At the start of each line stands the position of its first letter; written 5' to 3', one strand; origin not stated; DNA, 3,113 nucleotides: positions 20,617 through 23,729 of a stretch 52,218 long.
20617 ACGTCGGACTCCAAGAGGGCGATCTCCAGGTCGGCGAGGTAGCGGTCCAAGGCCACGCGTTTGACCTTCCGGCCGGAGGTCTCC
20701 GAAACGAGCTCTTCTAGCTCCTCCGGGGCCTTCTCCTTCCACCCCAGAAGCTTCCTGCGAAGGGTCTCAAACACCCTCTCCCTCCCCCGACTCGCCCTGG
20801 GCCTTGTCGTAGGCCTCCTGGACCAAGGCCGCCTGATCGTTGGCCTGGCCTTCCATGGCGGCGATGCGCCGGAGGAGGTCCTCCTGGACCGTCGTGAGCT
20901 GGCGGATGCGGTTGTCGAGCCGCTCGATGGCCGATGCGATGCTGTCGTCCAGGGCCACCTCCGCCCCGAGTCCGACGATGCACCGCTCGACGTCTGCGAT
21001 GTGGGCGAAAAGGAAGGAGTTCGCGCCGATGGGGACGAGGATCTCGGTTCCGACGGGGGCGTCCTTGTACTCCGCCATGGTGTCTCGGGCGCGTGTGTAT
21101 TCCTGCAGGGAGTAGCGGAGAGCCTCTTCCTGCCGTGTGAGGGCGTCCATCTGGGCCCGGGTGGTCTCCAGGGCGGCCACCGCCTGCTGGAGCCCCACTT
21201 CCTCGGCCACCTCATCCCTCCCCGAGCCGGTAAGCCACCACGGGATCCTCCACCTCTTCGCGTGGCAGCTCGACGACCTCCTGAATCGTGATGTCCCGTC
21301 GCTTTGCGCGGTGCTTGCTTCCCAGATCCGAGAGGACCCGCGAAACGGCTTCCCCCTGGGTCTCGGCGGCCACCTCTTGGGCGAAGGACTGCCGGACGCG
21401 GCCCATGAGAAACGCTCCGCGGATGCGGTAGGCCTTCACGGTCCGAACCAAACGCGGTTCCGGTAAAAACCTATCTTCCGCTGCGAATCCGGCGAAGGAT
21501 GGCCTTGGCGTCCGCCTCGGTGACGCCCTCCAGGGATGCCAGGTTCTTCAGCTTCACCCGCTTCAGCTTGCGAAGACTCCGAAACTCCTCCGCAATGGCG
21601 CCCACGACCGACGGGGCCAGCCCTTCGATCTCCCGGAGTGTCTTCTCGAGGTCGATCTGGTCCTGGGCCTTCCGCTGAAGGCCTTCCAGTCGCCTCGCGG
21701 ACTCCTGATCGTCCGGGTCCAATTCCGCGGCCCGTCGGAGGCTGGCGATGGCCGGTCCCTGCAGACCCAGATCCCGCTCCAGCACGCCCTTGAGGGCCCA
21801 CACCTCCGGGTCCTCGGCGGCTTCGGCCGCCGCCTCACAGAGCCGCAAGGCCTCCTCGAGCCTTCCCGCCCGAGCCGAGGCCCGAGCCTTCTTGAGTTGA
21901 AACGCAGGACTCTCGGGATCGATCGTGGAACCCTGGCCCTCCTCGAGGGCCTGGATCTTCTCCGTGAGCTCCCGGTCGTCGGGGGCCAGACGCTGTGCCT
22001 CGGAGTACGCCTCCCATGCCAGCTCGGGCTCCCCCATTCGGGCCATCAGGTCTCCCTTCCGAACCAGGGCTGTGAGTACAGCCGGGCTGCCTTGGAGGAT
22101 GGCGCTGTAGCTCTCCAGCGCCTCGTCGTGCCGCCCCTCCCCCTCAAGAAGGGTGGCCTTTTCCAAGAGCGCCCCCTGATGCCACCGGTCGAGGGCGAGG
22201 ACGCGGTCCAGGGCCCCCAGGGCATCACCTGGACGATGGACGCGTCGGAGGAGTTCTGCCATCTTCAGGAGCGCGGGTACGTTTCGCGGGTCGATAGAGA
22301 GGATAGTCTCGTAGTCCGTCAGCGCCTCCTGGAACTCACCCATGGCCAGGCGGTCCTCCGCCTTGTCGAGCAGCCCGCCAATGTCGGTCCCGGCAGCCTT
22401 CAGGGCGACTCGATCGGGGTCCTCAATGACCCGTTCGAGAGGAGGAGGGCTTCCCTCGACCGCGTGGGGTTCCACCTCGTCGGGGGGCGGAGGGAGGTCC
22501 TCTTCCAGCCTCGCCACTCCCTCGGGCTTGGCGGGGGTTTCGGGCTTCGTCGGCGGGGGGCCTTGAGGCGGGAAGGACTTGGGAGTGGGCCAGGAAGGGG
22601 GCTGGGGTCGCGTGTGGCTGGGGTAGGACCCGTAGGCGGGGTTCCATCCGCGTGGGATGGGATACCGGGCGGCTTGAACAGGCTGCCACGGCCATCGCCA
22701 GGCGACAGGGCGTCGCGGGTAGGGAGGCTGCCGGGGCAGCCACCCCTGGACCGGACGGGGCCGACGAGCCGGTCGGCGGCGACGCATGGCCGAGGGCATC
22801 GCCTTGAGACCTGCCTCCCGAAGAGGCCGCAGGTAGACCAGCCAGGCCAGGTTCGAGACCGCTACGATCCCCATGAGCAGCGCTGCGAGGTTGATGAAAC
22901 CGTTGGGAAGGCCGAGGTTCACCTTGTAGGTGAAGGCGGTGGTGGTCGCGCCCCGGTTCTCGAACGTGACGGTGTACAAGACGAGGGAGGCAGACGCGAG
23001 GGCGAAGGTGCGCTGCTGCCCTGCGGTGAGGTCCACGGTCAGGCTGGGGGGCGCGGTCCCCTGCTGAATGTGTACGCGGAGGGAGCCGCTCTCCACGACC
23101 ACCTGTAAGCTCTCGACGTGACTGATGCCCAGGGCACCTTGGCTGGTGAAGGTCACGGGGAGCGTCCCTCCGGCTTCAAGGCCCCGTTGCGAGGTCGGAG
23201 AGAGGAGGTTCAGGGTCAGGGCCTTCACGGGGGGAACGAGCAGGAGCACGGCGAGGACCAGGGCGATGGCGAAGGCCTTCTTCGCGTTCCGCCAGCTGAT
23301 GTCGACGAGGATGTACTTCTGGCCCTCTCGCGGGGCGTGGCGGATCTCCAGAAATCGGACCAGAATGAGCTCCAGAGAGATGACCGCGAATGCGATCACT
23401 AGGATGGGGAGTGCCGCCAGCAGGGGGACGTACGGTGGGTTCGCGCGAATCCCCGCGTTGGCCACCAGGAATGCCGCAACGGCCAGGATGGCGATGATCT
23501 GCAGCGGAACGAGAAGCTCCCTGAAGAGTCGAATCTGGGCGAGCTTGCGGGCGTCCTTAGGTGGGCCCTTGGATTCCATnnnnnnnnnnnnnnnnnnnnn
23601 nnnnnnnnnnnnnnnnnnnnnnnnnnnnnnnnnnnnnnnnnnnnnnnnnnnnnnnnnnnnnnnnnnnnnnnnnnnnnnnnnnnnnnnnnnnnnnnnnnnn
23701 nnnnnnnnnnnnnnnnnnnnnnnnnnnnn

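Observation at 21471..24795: Primase gene priS translationally overlapped with a membrane-anchored TPR protein ending in tandem helix-hairpin-helix motifs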

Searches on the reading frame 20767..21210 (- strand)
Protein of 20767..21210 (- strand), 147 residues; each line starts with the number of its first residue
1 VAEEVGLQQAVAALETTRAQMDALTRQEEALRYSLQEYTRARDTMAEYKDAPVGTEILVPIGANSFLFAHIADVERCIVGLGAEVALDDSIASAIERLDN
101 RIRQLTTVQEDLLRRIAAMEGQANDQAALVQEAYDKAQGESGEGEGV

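Call 3: search_protein_families(library=pfam, proteins=[window:20767-21210:-], max_evalue=0.01)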
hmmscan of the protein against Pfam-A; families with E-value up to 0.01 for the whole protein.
window:20767-21210:- (147 aa): 1 family
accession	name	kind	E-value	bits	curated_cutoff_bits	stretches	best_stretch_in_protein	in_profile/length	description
PF02996.22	Prefoldin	-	1.7e-18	67.2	23.2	1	18-134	2-118/120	Prefoldin subunit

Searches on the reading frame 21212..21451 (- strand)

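Call 3: search_protein_families(library=pfam, proteins=[window:21212-21451:-], max_evalue=0.01)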
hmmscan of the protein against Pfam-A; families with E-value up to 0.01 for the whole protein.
window:21212-21451:- (79 aa): 1 family
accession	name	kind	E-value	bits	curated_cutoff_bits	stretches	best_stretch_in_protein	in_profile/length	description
PF01775.22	Ribosomal_L18A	-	2.4e-16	60.2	22.9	1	5-59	1-58/59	Ribosomal proteins 50S-L18Ae/60S-L20/60S-L18A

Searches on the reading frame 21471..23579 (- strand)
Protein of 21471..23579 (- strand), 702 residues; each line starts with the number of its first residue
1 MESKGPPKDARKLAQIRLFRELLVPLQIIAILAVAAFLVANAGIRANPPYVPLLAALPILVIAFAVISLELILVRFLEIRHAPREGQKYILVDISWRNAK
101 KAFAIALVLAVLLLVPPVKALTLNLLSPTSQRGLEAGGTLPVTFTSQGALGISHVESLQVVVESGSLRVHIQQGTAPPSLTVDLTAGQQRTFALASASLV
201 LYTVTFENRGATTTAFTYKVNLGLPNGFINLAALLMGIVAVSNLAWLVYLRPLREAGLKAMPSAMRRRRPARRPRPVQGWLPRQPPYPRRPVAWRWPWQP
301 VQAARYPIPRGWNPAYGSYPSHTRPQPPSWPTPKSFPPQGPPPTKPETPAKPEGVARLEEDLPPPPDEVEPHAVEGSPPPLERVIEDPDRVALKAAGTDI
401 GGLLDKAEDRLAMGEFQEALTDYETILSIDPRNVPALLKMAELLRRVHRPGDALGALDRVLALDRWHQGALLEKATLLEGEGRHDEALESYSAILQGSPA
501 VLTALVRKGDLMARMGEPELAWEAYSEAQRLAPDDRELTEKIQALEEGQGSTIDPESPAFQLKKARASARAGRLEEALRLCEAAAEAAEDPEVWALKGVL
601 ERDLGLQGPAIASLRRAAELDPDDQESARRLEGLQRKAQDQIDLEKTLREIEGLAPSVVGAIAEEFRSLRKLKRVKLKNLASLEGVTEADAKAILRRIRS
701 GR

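Call 3: search_protein_families(library=pfam, proteins=[window:21471-23579:-], max_evalue=0.01)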
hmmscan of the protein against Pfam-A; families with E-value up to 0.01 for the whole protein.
window:21471-23579:- (702 aa): 17 families
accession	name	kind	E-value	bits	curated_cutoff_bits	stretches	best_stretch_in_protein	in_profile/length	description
PF14559.12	TPR_19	-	3.1e-17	63.1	25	3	411-464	2-55/68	Tetratricopeptide repeat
PF07719.23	TPR_2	-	1.9e-15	56.1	27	0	407-433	8-34/34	Tetratricopeptide repeat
PF00515.34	TPR_1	-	3.6e-14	52.3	27.8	1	411-433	12-34/34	Tetratricopeptide repeat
PF13428.12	TPR_14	-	7.1e-14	51.4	23.5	0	559-598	2-42/44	Tetratricopeptide repeat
PF13432.12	TPR_16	-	4e-12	46.8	32.7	3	438-499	1-62/65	Tetratricopeptide repeat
PF13181.12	TPR_8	-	1.6e-11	43.8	25.7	0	592-624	2-34/34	Tetratricopeptide repeat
PF13414.12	TPR_11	-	1.1e-08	35.1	26.8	0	412-443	6-37/42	TPR repeat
PF13424.12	TPR_12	-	7.7e-07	29.6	30.1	0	405-465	8-76/77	Tetratricopeptide repeat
PF13431.12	TPR_17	-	2.2e-06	27.9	24.4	0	423-454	2-33/34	Tetratricopeptide repeat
PF23914.1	TPR_CcmH_CycH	-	3.4e-06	27.4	42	0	585-643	44-102/158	Cytochrome c-type biogenesis protein H TPR domain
PF25064.1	ARM_TT21_5th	-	2.8e-05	24.8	27.8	0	415-449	16-50/117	TT21 fifth ARM repeats domain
PF13429.12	TPR_15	-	2.8e-05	24.1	26.2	1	566-629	121-184/280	Tetratricopeptide repeat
PF20308.4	TPR-S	-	0.00033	21.6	27.6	1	544-619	14-80/102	Tetratricopeptide Repeats-Sensor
PF24575.1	TPR_Slam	-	0.0016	19.3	35.2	0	413-444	60-91/104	Surface lipoprotein assembly modifier, N-terminal TPR repeats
PF14520.12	HHH_5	-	0.0017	19.2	27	1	647-699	3-56/57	Helix-hairpin-helix domain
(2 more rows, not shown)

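Call 4: search_protein_families(library=ncbifam, proteins=[window:21471-23579:-], max_evalue=0.01)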
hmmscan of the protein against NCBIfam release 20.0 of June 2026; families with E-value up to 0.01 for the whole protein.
window:21471-23579:- (702 aa): 13 families
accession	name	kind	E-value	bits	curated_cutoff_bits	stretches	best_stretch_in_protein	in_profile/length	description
TIGR02917.1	PEP_TPR_lipo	equivalog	3.4e-14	51.7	312.2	3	392-487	151-246/899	XrtA/PEP-CTERM system TPR-repeat protein PrsT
NF040959.1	MamA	equivalog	7.3e-11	41.9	200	1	405-541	42-178/204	magnetosome protein MamA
TIGR02552.1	LcrH_SycD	equivalog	1.8e-08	34.2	104.8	0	411-468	63-120/136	SycD/LcrH family type III secretion system chaperone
NF040561.1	PrimPol_Msp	equivalog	3.5e-05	22.6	200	1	454-574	11-125/515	CRISPR-associated primase-polymerase type A1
NF053607.1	CHU_0125_OmpA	equivalog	7.9e-05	21.3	620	1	403-496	22-115/639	CHU_0125 family OmpA-like outer membrane integrity protein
NF052415.1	T3SS_chap_SctY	equivalog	0.00017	22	70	0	552-616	34-102/106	type III secretion apparatus assembly chaperone SctY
TIGR03939.1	PGA_TPR_OMP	equivalog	0.00017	19.9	366.65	1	414-531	100-217/800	poly-beta-1,6 N-acetyl-D-glucosamine export porin PgaA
NF042912.1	Amuc_1098_fam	equivalog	0.00066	17.8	750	0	400-437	155-192/805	Amuc_1098 family type IV pilus outer membrane protein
NF033762.1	social_mot_Tgl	equivalog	0.0013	18.1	225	0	412-495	43-127/252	social motility TPR repeat lipoprotein Tgl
NF001824.0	PRK00558.1-5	equivalog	0.0016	16.9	451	1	634-699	580-645/652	excinuclease ABC subunit UvrC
TIGR02521.1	type_IV_pilW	equivalog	0.0023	17.5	154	0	573-648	114-192/234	type IV pilus biogenesis/stability protein PilW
NF010009.0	PRK13482.1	equivalog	0.0029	16.8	201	1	647-699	293-345/357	DNA integrity scanning diadenylate cyclase DisA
NF011260.0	PRK14666.1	equivalog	0.0073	15.1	649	0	633-698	624-689/698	excinuclease ABC subunit C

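Call 5: find_homologous_proteins(query=window:21471-23579:-)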
Query window:21471-23579:- (702 aa): 19 proteins with E <= 0.001 among 8000 candidates.
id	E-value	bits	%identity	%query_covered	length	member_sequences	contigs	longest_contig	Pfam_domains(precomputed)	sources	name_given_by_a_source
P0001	0.0e+0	1530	100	100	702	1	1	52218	PF14559.13,PF13431.13,PF23914.2,PF13414.13,PF00515.35,PF13424.13,PF13432.13,PF13428.13,PF13181.13,PF25064.2,PF07719.24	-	-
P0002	0.0e+0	1150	76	100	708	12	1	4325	PF14559.13,PF23914.2,PF13414.13,PF13371.13,PF00515.35,PF13424.13,PF13432.13,PF13428.13,PF13181.13,PF07719.24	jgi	jgi:Flp pilus assembly protein TadD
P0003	0.0e+0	1142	81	46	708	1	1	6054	PF13431.13,PF23914.2,PF13414.13,PF13428.13,PF25064.2,PF14559.13,PF13371.13,PF00515.35,PF13424.13,PF13432.13,PF13181.13,PF07719.24,PF13174.13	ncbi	ncbi:MAG: tetratricopeptide repeat protein [Thermoplasmata archaeon]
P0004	0.0e+0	1137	76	100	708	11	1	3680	PF14559.13,PF13431.13,PF23914.2,PF13414.13,PF00515.35,PF13424.13,PF13432.13,PF13428.13,PF13181.13,PF07719.24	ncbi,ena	-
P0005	0.0e+0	1131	91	82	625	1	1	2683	PF14559.13,PF00515.35,PF13424.13,PF13432.13,PF13428.13,PF13181.13,PF07719.24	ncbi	ncbi:MAG: tetratricopeptide repeat protein [Thermoplasmata archaeon]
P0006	0.0e+0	1129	76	100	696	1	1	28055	PF14559.13,PF13414.13,PF13371.13,PF00515.35,PF13424.13,PF13432.13,PF13428.13,PF13181.13,PF07719.24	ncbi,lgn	ncbi:MAG: tetratricopeptide repeat protein [Thermoplasmata archaeon]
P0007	0.0e+0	1113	73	100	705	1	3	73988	PF14559.13,PF13431.13,PF23914.2,PF13414.13,PF13371.13,PF00515.35,PF13424.13,PF13432.13,PF13428.13,PF13181.13,PF07719.24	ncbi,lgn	ncbi:MAG: tetratricopeptide repeat protein [Thermoplasmata archaeon]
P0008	0.0e+0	1093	73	100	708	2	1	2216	PF14559.13,PF13414.13,PF00515.35,PF13432.13,PF13428.13,PF13181.13,PF07719.24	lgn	-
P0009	4.9e-263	893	60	100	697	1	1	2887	PF13431.13,PF23914.2,PF13414.13,PF13176.13,PF12569.15,PF13428.13,PF25064.2,PF14559.13,PF13371.13,PF00515.35,PF12895.14,PF13424.13,PF13432.13,PF13429.13,PF13181.13,PF07719.24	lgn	-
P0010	4.4e-178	612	76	56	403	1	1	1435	PF13431.13,PF23914.2,PF13414.13,PF12569.15,PF13428.13,PF25064.2,PF14559.13,PF13371.13,PF00515.35,PF13424.13,PF13432.13,PF13181.13,PF07719.24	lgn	-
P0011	4.6e-176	606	69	59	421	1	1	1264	PF14559.13,PF00515.35,PF13424.13,PF13432.13,PF13428.13,PF13181.13,PF07719.24,PF13174.13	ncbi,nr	ncbi:MAG: tetratricopeptide repeat protein, partial [Thermoplasmata archaeon]|nr:tetratricopeptide r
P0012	6.6e-66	242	32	77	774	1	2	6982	PF14559.13,PF13431.13,PF13414.13,PF00515.35,PF12895.14,PF13424.13,PF13176.13,PF13432.13,PF13428.13,PF13181.13,PF07719.24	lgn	-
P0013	7.9e-17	79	30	31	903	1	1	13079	PF03704.24,PF13431.13,PF23914.2,PF13414.13,PF13176.13,PF13428.13,PF13844.13,PF25064.2,PF13374.13,PF14559.13,PF13371.13,PF00515.35,PF12895.14,PF13424.13,PF21033.5,PF13432.13,PF13429.13,PF13181.13,PF07719.24,PF13174.13,PF20308.5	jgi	-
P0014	5.3e-10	57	28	20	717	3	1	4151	PF13431.13,PF13414.13,PF13176.13,PF13428.13,PF13844.13,PF25064.2,PF13374.13,PF14559.13,PF24575.2,PF13371.13,PF00515.35,PF12895.14,PF13424.13,PF13432.13,PF13181.13,PF07719.24,PF13174.13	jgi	jgi:predicted O-linked N-acetylglucosamine transferase (SPINDLY family)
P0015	4.5e-7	47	28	36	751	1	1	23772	PF13431.13,PF23914.2,PF13414.13,PF13176.13,PF12569.15,PF13428.13,PF13844.13,PF13374.13,PF07721.21,PF14559.13,PF24575.2,PF13371.13,PF00515.35,PF12895.14,PF13424.13,PF21033.5,PF13432.13,PF13181.13,PF01239.29,PF07719.24,PF13174.13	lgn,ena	-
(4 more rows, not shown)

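Call 7: find_encoding_contigs(protein=P0007, flank=6000, max_places=3)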
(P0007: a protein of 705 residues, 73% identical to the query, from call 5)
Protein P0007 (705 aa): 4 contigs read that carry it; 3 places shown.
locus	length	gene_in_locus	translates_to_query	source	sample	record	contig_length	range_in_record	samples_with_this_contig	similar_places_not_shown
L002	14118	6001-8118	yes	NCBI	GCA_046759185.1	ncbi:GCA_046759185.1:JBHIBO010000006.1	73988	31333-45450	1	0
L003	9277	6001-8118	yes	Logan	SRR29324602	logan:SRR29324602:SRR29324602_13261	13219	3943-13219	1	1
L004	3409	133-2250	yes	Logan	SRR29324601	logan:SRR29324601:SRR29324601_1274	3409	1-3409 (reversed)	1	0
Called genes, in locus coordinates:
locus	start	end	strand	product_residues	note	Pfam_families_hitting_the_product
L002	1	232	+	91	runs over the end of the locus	-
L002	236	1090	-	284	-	PF13793:Pribosyltran_N, PF00156:Pribosyltran, PF14572:Pribosyl_synth (weak)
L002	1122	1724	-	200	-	PF05175:MTS, PF06325:PrmA, PF13847:Methyltransf_31 (weak), PF08241:Methyltransf_11 (weak), PF08242:Methyltransf_12 (weak), PF13649:Methyltransf_25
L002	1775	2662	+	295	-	PF01694:Rhomboid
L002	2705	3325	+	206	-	PF19769:CPxCG_zf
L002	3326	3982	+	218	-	PF01135:PCMT, PF01596:Methyltransf_3 (faint), PF08704:GCD14 (weak), PF13847:Methyltransf_31 (weak), PF13649:Methyltransf_25 (weak)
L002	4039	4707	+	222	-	PF01963:TraB_PrgY_gumN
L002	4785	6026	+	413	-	PF01896:DNA_primase_S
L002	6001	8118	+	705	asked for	PF13428:TPR_14 (faint), PF13371:TPR_9 (faint), PF23914:TPR_CcmH_CycH (faint), PF00515:TPR_1 (faint), PF07719:TPR_2 (faint), PF13181:TPR_8 (faint), PF13432:TPR_16, PF14559:TPR_19 (weak), +3 more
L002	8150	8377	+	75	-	PF01775:Ribosomal_L18A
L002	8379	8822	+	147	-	PF02996:Prefoldin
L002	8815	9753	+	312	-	PF02881:SRP54_N, PF13604:AAA_30 (weak), PF00448:SRP54, PF13401:AAA_22 (weak), PF13207:AAA_17 (weak)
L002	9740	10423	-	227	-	PF00535:Glycos_transf_2, PF13641:Glyco_tranf_2_3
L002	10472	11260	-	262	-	PF00535:Glycos_transf_2, PF10111:Glyco_tranf_2_2 (weak), PF13641:Glyco_tranf_2_3, PF13632:Glyco_trans_2_3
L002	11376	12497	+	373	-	PF02350:Epimerase_2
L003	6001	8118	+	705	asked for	PF13428:TPR_14 (faint), PF13371:TPR_9 (faint), PF23914:TPR_CcmH_CycH (faint), PF00515:TPR_1 (faint), PF07719:TPR_2 (faint), PF13181:TPR_8 (faint), PF13432:TPR_16, PF14559:TPR_19 (weak), +3 more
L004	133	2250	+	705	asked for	PF13428:TPR_14 (faint), PF13371:TPR_9 (faint), PF23914:TPR_CcmH_CycH (faint), PF00515:TPR_1 (faint), PF07719:TPR_2 (faint), PF13181:TPR_8 (faint), PF13432:TPR_16, PF14559:TPR_19 (weak), +3 more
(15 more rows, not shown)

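Call 8: find_encoding_contigs(protein=P0006, flank=6000, max_places=3)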
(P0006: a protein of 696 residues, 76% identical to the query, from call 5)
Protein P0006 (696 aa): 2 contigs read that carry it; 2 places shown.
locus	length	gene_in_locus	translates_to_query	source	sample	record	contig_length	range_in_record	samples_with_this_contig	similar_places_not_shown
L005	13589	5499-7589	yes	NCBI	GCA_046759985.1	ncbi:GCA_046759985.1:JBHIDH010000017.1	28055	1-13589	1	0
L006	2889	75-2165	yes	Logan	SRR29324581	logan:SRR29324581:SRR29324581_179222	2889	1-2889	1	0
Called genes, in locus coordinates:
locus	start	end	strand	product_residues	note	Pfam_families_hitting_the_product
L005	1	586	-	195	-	PF13793:Pribosyltran_N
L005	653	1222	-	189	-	PF05175:MTS, PF08241:Methyltransf_11 (weak), PF13649:Methyltransf_25 (weak)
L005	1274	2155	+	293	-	PF01694:Rhomboid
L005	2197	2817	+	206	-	PF19769:CPxCG_zf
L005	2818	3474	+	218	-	PF01135:PCMT, PF01269:Fibrillarin (faint), PF08704:GCD14, PF13847:Methyltransf_31 (weak), PF13649:Methyltransf_25 (weak)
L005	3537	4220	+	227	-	PF01963:TraB_PrgY_gumN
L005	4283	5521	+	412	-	PF01896:DNA_primase_S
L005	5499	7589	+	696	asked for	PF13371:TPR_9 (faint), PF13424:TPR_12 (faint), PF00515:TPR_1 (faint), PF07719:TPR_2 (faint), PF13181:TPR_8 (faint), PF13414:TPR_11 (faint), PF14559:TPR_19 (weak), PF13432:TPR_16 (weak), +1 more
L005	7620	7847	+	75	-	PF01775:Ribosomal_L18A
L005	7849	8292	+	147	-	PF02996:Prefoldin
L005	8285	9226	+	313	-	PF02881:SRP54_N, PF13245:AAA_19 (faint), PF13604:AAA_30, PF00448:SRP54, PF13207:AAA_17 (weak)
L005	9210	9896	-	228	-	PF00535:Glycos_transf_2, PF13641:Glyco_tranf_2_3 (weak)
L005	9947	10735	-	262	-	PF00535:Glycos_transf_2, PF10111:Glyco_tranf_2_2 (weak), PF13641:Glyco_tranf_2_3, PF13632:Glyco_trans_2_3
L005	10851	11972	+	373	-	PF02350:Epimerase_2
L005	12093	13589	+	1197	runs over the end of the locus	PF02463:SMC_N, PF13175:AAA_15 (weak), PF13304:AAA_21 (faint), PF13476:AAA_23, PF13555:AAA_29 (weak), PF06470:SMC_hinge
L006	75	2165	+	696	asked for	PF13371:TPR_9 (faint), PF13424:TPR_12 (faint), PF00515:TPR_1 (faint), PF07719:TPR_2 (faint), PF13181:TPR_8 (faint), PF13414:TPR_11 (faint), PF14559:TPR_19 (weak), PF13432:TPR_16 (weak), +1 more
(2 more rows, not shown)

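Call 9: find_encoding_contigs(protein=P0012, flank=6000, max_places=3)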
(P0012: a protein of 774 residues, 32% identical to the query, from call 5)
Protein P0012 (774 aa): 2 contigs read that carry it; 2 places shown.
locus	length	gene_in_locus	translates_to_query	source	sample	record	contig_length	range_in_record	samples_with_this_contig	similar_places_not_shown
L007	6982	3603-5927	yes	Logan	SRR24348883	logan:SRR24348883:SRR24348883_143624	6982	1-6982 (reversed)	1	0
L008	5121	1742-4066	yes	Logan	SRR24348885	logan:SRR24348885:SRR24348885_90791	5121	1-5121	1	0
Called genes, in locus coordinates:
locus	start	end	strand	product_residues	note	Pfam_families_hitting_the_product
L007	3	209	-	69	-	?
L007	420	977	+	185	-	PF19769:CPxCG_zf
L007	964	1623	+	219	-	PF01135:PCMT, PF08704:GCD14 (weak), PF13847:Methyltransf_31 (weak), PF13649:Methyltransf_25 (weak)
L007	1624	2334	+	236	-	PF01963:TraB_PrgY_gumN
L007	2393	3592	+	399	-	PF01896:DNA_primase_S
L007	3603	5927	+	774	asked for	PF07719:TPR_2 (faint), PF13424:TPR_12 (faint), PF13428:TPR_14 (faint), PF00515:TPR_1 (faint), PF12895:ANAPC3 (faint), PF13176:TPR_7 (faint), PF14559:TPR_19, PF13432:TPR_16 (weak), +3 more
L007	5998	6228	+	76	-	PF01775:Ribosomal_L18A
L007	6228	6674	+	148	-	PF02996:Prefoldin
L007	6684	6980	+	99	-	?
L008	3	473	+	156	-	?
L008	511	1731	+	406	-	PF01896:DNA_primase_S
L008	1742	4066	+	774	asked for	PF07719:TPR_2 (faint), PF13424:TPR_12 (faint), PF13428:TPR_14 (faint), PF00515:TPR_1 (faint), PF12895:ANAPC3 (faint), PF13176:TPR_7 (faint), PF14559:TPR_19, PF13432:TPR_16 (weak), +3 more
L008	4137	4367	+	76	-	PF01775:Ribosomal_L18A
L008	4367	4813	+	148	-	PF02996:Prefoldin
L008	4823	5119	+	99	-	?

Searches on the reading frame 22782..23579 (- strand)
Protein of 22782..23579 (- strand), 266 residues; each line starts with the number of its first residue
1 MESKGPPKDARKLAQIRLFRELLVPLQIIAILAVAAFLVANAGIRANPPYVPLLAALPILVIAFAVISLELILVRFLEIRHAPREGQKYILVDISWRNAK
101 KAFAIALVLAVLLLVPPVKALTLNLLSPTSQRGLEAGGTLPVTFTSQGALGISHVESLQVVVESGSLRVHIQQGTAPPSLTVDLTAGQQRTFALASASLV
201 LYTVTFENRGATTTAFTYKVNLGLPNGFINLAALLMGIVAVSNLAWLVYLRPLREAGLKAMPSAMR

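Call 23: search_protein_representatives(alignment_id=A2)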
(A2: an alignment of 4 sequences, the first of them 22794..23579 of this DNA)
Query: 4 sequences, 263 profile positions. Proteins with E-value up to 0.001 (for the whole library): 151; up to 1e-10: 103; up to 1e-30: 8. The best 150 are listed.
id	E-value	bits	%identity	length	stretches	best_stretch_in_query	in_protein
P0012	3.6e-124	430.2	-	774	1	1-263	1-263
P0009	1.4e-104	366.0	-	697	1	1-262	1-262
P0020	1.7e-76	273.9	-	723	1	7-257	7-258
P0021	2.6e-68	247.1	-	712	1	5-257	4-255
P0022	6.1e-63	229.5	-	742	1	1-260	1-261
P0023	1.7e-48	182.1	-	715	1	8-256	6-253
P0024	1.6e-46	175.7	-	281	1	5-262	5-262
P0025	2.0e-34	136.0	-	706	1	2-261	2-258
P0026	1.1e-30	123.8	-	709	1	4-263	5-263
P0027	2.5e-29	119.3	-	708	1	1-263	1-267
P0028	4.5e-28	115.2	-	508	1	2-260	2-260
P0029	1.2e-27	113.8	-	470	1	1-260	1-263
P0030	1.8e-27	113.2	-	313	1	1-261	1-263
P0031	2.5e-27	112.8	-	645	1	21-261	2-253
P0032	4.0e-27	112.0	-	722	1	4-257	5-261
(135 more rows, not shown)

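Call 79: search_protein_families(library=pfam, proteins=[window:22782-23579:-], max_evalue=1)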
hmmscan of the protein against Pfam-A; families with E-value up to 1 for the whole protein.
window:22782-23579:- (266 aa): 1 family
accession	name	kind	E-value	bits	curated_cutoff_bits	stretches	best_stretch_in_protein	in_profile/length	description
PF03626.19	COX4_pro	-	0.019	15.8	28.9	1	29-88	7-57/72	Prokaryotic Cytochrome C oxidase subunit IV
